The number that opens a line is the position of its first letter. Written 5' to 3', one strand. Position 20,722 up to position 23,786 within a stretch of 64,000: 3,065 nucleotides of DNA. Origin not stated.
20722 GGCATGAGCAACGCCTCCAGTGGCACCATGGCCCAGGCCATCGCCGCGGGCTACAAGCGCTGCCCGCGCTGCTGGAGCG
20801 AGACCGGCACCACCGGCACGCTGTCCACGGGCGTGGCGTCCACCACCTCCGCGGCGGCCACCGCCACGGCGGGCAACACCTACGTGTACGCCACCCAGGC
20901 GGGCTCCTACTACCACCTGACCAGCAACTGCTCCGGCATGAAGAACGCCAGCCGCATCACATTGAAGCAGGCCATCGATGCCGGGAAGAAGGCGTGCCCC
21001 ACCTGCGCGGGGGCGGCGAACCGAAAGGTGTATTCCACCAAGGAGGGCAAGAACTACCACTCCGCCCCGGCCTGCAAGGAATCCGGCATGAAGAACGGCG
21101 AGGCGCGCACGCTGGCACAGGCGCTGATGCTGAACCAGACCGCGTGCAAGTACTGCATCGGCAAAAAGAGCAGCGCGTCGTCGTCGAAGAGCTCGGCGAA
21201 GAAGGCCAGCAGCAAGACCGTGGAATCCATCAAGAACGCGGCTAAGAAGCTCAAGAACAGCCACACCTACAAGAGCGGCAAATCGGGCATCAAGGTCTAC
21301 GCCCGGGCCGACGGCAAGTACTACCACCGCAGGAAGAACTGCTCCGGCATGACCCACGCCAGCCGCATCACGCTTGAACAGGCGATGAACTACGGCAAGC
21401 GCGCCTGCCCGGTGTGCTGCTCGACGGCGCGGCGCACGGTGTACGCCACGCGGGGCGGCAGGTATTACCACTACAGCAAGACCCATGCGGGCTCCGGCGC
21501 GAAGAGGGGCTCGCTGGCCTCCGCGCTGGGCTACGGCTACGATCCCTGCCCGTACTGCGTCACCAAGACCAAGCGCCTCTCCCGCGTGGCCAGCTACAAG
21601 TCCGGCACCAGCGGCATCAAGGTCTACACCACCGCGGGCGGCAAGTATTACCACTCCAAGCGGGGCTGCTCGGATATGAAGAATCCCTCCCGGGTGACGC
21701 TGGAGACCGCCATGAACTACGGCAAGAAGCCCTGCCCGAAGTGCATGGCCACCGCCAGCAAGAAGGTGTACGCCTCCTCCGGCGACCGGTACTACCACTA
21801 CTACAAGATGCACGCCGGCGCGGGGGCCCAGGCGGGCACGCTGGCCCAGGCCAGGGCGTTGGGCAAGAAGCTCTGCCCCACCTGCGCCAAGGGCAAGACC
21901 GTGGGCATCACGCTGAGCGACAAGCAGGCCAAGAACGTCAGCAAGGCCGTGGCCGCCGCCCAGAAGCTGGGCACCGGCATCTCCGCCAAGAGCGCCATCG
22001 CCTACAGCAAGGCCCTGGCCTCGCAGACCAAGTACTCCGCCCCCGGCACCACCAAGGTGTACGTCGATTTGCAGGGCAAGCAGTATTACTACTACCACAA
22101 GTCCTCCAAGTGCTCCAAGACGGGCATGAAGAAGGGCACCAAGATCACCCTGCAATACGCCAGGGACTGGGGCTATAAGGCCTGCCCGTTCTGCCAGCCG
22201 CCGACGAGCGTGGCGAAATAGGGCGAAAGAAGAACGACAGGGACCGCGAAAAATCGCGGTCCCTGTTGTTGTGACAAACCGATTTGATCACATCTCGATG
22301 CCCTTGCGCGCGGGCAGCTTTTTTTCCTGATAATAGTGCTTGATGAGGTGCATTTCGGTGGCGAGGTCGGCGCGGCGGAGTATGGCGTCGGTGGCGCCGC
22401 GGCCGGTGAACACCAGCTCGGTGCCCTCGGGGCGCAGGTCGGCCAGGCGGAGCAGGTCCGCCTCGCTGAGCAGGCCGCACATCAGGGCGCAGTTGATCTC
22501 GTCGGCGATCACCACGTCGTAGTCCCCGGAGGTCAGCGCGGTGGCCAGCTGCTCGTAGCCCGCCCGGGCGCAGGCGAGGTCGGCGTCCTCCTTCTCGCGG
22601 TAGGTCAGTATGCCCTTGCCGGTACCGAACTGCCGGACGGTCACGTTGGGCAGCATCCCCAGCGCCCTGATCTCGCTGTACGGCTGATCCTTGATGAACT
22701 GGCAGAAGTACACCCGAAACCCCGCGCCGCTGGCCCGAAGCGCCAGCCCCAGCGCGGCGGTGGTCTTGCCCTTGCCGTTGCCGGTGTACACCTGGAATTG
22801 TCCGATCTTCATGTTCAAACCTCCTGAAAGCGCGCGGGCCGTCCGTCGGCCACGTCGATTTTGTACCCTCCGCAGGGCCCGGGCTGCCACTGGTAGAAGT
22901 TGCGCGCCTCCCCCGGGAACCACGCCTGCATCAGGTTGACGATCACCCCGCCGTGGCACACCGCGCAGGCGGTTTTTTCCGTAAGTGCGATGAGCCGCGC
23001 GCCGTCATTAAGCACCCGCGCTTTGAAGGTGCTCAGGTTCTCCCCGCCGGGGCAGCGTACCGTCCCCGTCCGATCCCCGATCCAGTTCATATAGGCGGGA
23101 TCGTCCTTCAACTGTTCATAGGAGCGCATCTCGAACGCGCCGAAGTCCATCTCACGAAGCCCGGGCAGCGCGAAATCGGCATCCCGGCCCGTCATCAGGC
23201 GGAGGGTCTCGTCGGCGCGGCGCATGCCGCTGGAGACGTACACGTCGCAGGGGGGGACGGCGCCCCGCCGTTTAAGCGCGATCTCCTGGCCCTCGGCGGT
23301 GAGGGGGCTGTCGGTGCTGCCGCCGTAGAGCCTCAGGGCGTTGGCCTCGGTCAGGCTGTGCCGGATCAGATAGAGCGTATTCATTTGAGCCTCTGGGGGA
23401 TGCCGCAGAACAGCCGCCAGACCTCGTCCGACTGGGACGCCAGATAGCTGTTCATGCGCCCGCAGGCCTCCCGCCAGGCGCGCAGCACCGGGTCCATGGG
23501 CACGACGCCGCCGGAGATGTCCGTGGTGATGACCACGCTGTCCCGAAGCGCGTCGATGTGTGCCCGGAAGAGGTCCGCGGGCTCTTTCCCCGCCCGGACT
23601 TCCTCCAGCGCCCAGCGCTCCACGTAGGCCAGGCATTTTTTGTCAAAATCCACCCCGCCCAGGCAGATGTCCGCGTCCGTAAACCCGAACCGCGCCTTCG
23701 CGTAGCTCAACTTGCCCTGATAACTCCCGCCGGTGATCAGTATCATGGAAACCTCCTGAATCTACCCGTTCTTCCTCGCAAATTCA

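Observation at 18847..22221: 1124-aa membrane protein with poly-(Asp-Gly-Tyr) head and 13 tandem His/Cys3 Zn-ribbon-like modules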

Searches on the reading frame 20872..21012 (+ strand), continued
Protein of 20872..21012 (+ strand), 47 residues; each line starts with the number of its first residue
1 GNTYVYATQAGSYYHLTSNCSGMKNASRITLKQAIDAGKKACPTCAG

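Call 105: find_encoding_contigs(protein=P0250, flank=4000, max_places=1)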
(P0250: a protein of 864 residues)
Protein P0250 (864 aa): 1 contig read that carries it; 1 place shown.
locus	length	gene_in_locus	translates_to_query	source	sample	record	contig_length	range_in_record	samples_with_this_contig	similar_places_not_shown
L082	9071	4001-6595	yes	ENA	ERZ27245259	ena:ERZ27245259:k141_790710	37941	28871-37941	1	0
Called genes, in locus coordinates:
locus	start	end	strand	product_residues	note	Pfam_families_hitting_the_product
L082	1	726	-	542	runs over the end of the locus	PF02310:B12-binding, PF04055:Radical_SAM, PF13311:DUF4080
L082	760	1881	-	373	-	PF00730:HhH-GPD, PF00633:HHH, PF14815:NUDIX_4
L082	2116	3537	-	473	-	PF09587:PGA_cap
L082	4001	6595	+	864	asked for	-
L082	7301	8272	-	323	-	PF01966:HD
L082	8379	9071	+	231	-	?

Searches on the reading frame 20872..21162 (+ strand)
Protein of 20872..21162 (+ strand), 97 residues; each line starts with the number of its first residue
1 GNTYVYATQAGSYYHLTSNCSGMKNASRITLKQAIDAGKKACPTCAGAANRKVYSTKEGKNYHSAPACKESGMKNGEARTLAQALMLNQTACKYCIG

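Call 24: predict_structure(alignment_id=A2)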
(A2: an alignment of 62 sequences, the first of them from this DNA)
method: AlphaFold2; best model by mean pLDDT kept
length: 97 residues; sequences in the alignment: 62
mean_pLDDT: 94.1   pTM: 0.79
mean pLDDT of the five models: 94.1, 94.0, 92.5, 92.0, 89.4
residues with pLDDT >= 90: 90; 70-90: 6; 50-70: 1; < 50: 0
segments of 3 or more residues with pLDDT < 50: none
pLDDT, mean of each block of 10 residues (from residue 1): 89 95 93 94 95 95 97 96 93 92
secondary structure, 60 per line:
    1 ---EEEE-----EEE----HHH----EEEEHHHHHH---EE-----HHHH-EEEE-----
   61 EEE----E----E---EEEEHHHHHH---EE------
elements in order: E4-7 E13-15 E27-30 H31-36 H47-50 E52-55 E61-63 E77-80 H81-86

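Call 32: fold_search(model_id=the predicted structure, library=pdb)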
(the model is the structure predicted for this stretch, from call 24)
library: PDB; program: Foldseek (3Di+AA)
matches with E <= 10: 7; with E <= 0.001: 0
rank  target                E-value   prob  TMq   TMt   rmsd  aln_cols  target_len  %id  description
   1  4i18_C                5.2e+00  0.02  0.15  0.09  11.1        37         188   16  Crystal structure of human prolactin receptor complexed with Fab fragment (released 2013-11-20)
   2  3m6y_C                8.6e+00  0.03  0.17  0.08   7.5        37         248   19  Structure of 4-hydroxy-2-oxoglutarate aldolase from bacillus cereus at 1.45 a resolution. (released 2010-04-07)
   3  7kcy                  8.6e+00  0.03  0.22  0.08   8.6        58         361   16  Crystal structure of S. aureus penicillin-binding protein 4 (PBP4) with cefoxitin (released 2021-06-30)
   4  3m6y_D                9.2e+00  0.02  0.17  0.08   7.5        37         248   19  Structure of 4-hydroxy-2-oxoglutarate aldolase from bacillus cereus at 1.45 a resolution. (released 2010-04-07)
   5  5afe_A                9.2e+00  0.01  0.14  0.13  10.4        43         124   12  Medium Resolution structure of the C-terminal family 65 Carbohydrate Binding Module (CBM65B) of endoglucanase Cel5A fr (released 2015-02-04)
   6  3mux_B                9.8e+00  0.02  0.17  0.08   7.5        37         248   19  The Crystal Structure of a putative 4-hydroxy-2-oxoglutarate aldolase from Bacillus anthracis to 1.45A (released 2010-05-12)
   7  3m6y_A                9.8e+00  0.02  0.17  0.08   7.6        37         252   19  Structure of 4-hydroxy-2-oxoglutarate aldolase from bacillus cereus at 1.45 a resolution. (released 2010-04-07)

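Call 33: search_protein_families(library=pfam, alignment_id=A2, max_evalue=10)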
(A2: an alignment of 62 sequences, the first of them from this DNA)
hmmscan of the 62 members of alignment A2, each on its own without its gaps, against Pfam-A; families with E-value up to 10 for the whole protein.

A. member 1, seq(97 aa): 2 families
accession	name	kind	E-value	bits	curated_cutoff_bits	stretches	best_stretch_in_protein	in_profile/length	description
PF00684.25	DnaJ_CXXCXGXG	-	0.0032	18.1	32.7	2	42-97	1-49/65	DnaJ central domain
PF12677.13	DUF3797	-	0.07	13.5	25.1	1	59-79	10-30/48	Domain of unknown function (DUF3797)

B. families by the number of members that match (of 62 scanned): 74 families (the first 25 are shown)
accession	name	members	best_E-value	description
PF21276.3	ZNF512_C2HC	23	0.00078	Zinc finger protein 512, C2HC zinc finger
PF00684.25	DnaJ_CXXCXGXG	23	0.003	DnaJ central domain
PF18223.6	PilJ_C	14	0.0016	Pili PilJ C-terminal domain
PF11781.13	Zn_ribbon_RRN7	13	0.0038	Zinc-finger of RNA-polymerase I-specific TFIIB, Rrn7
PF09723.15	Zn_ribbon_8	10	0.012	Zinc ribbon domain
PF17026.10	zf-RRPl_C4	8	0.0048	Putative ribonucleoprotein zinc-finger pf C4 type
PF13426.13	PAS_9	8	0.017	PAS domain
PF12760.12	Zn_ribbon_IS1595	7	0.0015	Transposase zinc-ribbon domain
PF17032.10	Zn_ribbon_15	6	0.02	zinc-ribbon family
PF23451.1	Zn_ribbon_PaaD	5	0.011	PaaD zinc beta ribbon domain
PF21957.2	Zn_ribbon_16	5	0.018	Zinc beta-ribbon finger, putative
PF23548.1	Zn_ribbon_FGT1_2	5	0.026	FORGETTER1 second zinc ribbon domain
PF14952.11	zf-tcix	5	0.038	Putative treble-clef, zinc-finger, Zn-binding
PF11682.14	Zn_ribbon_11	4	0.011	Probable zinc-ribbon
PF24029.1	DUF7340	4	0.13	Domain of unknown function (DUF7340)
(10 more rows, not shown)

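Call 90: fold_search(model_id=the predicted structure, library=viral)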
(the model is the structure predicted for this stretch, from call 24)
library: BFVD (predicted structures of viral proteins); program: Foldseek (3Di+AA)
matches with E <= 10: 54; with E <= 0.001: 1
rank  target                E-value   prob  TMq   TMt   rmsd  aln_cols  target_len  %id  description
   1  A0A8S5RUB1            7.8e-04  1.00  0.45  0.18   7.3       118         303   18  Metal binding domain of Ada [Ackermannviridae sp.]
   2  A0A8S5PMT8            1.8e-03  1.00  0.45  0.22   4.1        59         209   36  DUF4236 domain-containing protein [Siphoviridae sp. ctD2Q91]
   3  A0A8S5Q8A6            6.7e-03  1.00  0.43  0.16   5.7        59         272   36  DUF4236 domain-containing protein [Siphoviridae sp. cty3u30]
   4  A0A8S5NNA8            1.1e-02  1.00  0.40  0.14   1.5        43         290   40  DNA methyl phosphotriester repair domain protein [Myoviridae sp. ctlnK45]
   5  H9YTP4                1.3e-02  0.95  0.39  0.17  11.7       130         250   17  (no name in the UniProt tables at hand)
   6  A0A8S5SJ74            1.6e-02  1.00  0.43  0.19   0.9        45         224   42  Metal binding domain of Ada [Siphoviridae sp. ctFPV4]
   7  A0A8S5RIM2            2.9e-02  1.00  0.40  0.28   1.4        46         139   35  Metal binding domain of Ada [virus sp. ctML55]
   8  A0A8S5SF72            5.4e-02  1.00  0.38  0.13   1.5        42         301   45  Outer membrane protein assembly factor [Myoviridae sp. ctuev19]
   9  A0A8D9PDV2            7.0e-02  1.00  0.41  0.52   1.6        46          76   37  DNA methyl phosphotriester repair domain protein [Podoviridae sp. ct5O42]
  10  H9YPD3                7.9e-02  0.99  0.38  0.43   2.0        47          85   23  (no name in the UniProt tables at hand)
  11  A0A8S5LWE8            1.2e-01  0.97  0.38  0.24   3.9        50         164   26  Metal binding domain of Ada [Myoviridae sp. ctplG2]
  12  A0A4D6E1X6            1.4e-01  0.60  0.44  0.30  14.9       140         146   17  (no name in the UniProt tables at hand)
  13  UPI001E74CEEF         1.6e-01  0.85  0.34  0.42   3.9        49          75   22  (no name look-up for this kind of identifier)
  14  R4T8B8                2.6e-01  0.92  0.38  0.46   4.0        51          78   25  Uncharacterized protein [Halorubrum tailed virus 4]
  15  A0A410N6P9            3.0e-01  0.80  0.33  0.55   3.2        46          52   20  Ada-like Zn-binding domain protein [Haloferax tailed virus 1]
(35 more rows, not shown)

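Call 94: search_protein_families(library=phrogs, proteins=[window:20872-21162:+], max_evalue=0.1)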
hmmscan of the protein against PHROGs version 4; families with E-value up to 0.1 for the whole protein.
seq(97 aa): 2 families
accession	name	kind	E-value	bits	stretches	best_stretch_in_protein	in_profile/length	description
phrog_14556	-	unknown function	0.0088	15.8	1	3-46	407-450/451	-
phrog_9792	-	unknown function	0.069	14.2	0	4-40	17-51/67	-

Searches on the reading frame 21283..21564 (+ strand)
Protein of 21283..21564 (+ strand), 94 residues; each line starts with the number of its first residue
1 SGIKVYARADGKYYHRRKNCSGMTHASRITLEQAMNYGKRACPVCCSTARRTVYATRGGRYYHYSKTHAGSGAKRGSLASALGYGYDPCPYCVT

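Call 47: search_dna_similar(query=window:21283-21564:+, collection=plasmids, mode=protein, max_evalue=0.01, max_rows=40, rows=spread)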
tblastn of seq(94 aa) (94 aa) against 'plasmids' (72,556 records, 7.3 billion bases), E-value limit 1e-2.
No match.

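Call 48: search_dna_similar(query=window:21283-21564:+, collection=phages, mode=protein, max_evalue=0.01, max_rows=30, rows=spread)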
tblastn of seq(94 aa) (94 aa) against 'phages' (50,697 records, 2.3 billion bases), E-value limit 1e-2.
No match.

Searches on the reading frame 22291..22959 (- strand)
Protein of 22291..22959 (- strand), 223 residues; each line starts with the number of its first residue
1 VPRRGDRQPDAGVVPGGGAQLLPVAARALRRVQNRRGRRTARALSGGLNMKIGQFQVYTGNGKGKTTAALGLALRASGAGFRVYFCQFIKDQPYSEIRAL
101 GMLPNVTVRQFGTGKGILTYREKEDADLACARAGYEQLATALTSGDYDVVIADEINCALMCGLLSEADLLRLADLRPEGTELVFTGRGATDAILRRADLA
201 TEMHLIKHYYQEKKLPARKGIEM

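Call 20: search_protein_families(library=pfam, proteins=[window:22291-22959:-], max_evalue=0.00001)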
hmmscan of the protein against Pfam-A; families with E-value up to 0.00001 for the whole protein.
window:22291-22959:- (223 aa): 1 family
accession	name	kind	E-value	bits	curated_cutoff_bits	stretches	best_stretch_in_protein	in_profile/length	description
PF02572.21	CobA_CobO_BtuR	-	3.8e-53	180.7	25.7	1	53-222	3-171/172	ATP:corrinoid adenosyltransferase BtuR/CobO/CobP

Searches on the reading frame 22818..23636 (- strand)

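Call 20: search_protein_families(library=pfam, proteins=[window:22818-23636:-], max_evalue=0.00001)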
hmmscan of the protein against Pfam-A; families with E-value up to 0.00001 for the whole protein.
window:22818-23636:- (273 aa): 1 family
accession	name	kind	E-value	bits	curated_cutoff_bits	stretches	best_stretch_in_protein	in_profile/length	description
PF00300.27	His_Phos_1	-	2.2e-28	99.7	21.7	1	88-267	1-186/194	Histidine phosphatase superfamily (branch 1)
